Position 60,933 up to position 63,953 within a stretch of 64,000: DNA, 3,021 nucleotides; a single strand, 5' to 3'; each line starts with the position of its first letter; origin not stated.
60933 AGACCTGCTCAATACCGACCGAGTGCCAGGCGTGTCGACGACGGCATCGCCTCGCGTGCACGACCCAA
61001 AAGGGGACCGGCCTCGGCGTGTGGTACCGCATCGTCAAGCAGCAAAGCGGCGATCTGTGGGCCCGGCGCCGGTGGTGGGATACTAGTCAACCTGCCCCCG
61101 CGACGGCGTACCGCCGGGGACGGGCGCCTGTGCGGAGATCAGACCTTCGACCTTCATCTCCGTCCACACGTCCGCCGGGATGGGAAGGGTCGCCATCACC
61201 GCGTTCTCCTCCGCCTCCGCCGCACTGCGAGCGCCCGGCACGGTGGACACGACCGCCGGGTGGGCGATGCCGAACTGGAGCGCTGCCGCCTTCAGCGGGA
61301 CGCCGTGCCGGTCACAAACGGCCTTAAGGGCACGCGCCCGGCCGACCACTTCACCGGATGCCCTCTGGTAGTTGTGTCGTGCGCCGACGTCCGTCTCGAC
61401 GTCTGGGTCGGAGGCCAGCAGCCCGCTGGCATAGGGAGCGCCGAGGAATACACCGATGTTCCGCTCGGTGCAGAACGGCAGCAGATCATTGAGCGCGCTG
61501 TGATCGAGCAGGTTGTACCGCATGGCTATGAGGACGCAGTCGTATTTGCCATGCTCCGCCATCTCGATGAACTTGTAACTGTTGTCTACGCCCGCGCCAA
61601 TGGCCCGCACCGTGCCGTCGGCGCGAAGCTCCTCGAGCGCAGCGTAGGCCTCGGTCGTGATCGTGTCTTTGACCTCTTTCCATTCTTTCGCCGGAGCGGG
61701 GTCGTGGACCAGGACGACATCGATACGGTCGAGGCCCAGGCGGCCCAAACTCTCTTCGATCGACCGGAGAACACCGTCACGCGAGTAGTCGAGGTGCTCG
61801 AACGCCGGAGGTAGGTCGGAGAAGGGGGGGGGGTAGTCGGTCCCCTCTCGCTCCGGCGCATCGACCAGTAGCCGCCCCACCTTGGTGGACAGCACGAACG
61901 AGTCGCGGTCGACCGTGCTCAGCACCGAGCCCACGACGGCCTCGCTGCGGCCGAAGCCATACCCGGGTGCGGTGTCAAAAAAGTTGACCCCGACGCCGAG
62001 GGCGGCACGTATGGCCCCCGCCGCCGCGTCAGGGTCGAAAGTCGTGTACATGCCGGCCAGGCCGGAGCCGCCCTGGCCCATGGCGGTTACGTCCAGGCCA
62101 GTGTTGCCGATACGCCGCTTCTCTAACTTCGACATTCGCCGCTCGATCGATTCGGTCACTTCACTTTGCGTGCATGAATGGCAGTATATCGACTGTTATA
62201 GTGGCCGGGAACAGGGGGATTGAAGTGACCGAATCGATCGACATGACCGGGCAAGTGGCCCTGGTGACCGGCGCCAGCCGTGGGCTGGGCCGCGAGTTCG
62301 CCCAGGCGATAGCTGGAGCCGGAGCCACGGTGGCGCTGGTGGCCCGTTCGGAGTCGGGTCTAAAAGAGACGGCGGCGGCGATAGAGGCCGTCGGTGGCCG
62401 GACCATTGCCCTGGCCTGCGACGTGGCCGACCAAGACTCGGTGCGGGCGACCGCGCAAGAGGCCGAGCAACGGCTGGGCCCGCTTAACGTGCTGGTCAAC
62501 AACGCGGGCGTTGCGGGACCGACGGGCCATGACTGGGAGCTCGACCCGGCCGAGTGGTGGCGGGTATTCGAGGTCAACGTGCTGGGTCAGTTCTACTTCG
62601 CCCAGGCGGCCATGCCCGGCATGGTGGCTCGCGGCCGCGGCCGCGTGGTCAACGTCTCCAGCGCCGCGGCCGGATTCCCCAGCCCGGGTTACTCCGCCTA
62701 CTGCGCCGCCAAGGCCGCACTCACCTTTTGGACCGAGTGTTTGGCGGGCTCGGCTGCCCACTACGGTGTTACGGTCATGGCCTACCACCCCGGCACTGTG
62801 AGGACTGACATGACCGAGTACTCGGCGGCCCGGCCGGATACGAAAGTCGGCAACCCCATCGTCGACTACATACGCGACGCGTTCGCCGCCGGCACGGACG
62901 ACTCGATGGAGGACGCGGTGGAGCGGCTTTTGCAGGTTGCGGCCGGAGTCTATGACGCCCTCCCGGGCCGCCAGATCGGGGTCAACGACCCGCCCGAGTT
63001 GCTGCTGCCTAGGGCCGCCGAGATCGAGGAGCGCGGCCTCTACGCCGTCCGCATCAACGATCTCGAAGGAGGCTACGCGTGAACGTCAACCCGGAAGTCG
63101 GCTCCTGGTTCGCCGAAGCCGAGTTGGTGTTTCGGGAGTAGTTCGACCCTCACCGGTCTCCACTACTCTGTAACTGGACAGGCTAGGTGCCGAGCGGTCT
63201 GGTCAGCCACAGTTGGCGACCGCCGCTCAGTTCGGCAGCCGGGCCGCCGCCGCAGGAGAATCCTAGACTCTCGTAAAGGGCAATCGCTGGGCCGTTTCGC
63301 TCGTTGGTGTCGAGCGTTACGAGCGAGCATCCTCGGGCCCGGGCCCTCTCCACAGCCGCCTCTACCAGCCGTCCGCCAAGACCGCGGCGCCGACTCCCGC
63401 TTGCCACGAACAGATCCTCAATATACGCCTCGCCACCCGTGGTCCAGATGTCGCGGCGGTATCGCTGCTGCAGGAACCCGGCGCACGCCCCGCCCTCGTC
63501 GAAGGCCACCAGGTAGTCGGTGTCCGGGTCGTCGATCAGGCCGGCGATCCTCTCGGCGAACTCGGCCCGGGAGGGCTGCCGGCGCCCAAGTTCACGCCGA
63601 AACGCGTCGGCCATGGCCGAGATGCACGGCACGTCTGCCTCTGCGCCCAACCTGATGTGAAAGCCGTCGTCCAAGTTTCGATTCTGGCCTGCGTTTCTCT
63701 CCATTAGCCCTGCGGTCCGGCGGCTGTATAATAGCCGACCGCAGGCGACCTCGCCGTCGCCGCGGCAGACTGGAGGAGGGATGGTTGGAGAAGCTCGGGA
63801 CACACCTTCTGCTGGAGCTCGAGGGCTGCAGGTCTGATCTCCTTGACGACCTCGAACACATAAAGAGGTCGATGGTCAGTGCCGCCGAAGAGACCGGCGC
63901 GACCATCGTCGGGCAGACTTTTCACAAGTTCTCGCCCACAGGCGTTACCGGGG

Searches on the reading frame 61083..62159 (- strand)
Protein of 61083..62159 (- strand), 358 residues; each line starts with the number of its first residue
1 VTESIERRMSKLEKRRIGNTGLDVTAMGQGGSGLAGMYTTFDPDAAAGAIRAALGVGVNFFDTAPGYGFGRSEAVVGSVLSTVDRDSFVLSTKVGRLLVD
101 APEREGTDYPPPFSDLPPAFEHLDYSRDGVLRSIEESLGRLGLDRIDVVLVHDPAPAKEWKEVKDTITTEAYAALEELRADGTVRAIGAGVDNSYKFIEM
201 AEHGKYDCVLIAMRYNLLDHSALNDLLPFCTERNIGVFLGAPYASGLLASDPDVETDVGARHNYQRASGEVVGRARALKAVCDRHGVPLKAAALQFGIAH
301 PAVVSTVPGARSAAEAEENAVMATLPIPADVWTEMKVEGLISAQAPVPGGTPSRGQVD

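Call 12: search_protein_families(library=pfam, proteins=[window:61083-62159:-], max_evalue=0.001)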
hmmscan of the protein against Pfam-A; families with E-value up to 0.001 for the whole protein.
window:61083-62159:- (358 aa): 1 family
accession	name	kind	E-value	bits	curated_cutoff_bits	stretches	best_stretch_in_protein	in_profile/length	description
PF00248.27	Aldo_ket_red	-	3.8e-51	174.3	24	1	27-335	2-286/291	Aldo/keto reductase family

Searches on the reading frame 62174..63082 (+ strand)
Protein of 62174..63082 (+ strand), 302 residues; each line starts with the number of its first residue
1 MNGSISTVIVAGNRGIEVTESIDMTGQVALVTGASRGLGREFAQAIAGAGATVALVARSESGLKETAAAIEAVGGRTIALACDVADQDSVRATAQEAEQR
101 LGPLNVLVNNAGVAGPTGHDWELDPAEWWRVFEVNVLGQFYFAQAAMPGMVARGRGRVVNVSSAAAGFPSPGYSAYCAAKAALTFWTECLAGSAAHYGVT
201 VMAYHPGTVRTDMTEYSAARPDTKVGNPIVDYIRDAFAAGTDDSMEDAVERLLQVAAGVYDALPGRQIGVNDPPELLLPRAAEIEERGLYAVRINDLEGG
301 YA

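Call 12: search_protein_families(library=pfam, proteins=[window:62174-63082:+], max_evalue=0.001)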
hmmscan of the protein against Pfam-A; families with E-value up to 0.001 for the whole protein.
window:62174-63082:+ (302 aa): 4 families
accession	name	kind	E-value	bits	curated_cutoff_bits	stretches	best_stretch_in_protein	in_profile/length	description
PF00106.31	adh_short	-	2.6e-57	193.9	26.6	1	27-218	1-191/195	short chain dehydrogenase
PF13561.12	adh_short_C2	-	1e-41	143.5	27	1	33-218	1-185/236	Enoyl-(Acyl carrier protein) reductase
PF08659.16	KR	-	5.6e-16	59.4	22.6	1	29-185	3-158/180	KR domain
PF01370.27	Epimerase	-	0.00062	19.7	20.9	1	29-165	1-117/240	NAD dependent epimerase/dehydratase family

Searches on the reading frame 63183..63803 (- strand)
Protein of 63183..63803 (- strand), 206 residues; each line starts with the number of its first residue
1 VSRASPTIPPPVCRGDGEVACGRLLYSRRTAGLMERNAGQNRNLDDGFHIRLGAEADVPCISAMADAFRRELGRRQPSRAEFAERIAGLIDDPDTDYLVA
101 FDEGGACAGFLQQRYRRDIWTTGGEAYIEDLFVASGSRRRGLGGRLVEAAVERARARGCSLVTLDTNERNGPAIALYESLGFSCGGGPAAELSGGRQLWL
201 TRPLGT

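Call 68: search_protein_families(library=pfam, proteins=[window:63183-63803:-], max_evalue=0.001)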
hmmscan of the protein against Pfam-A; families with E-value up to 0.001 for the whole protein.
window:63183-63803:- (206 aa): 6 families
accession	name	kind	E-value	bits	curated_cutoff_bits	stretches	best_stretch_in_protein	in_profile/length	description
PF00583.31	Acetyltransf_1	-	1.2e-19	71.2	20.7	1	79-182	19-116/116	Acetyltransferase (GNAT) family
PF13508.13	Acetyltransf_7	-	1.5e-13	51.3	27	1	94-183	2-83/84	Acetyltransferase (GNAT) domain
PF13673.13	Acetyltransf_10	-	5.6e-09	36.5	23.6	1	84-184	20-109/128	Acetyltransferase (GNAT) domain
PF08445.16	FR47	-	1e-07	32.3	22.1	1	127-183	23-78/86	FR47-like protein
PF14542.12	Acetyltransf_CG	-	0.00012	22.6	30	1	120-162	19-61/80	GCN5-related N-acetyl-transferase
PF13527.13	Acetyltransf_9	-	0.00097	19.6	25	0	63-183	16-125/127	Acetyltransferase (GNAT) domain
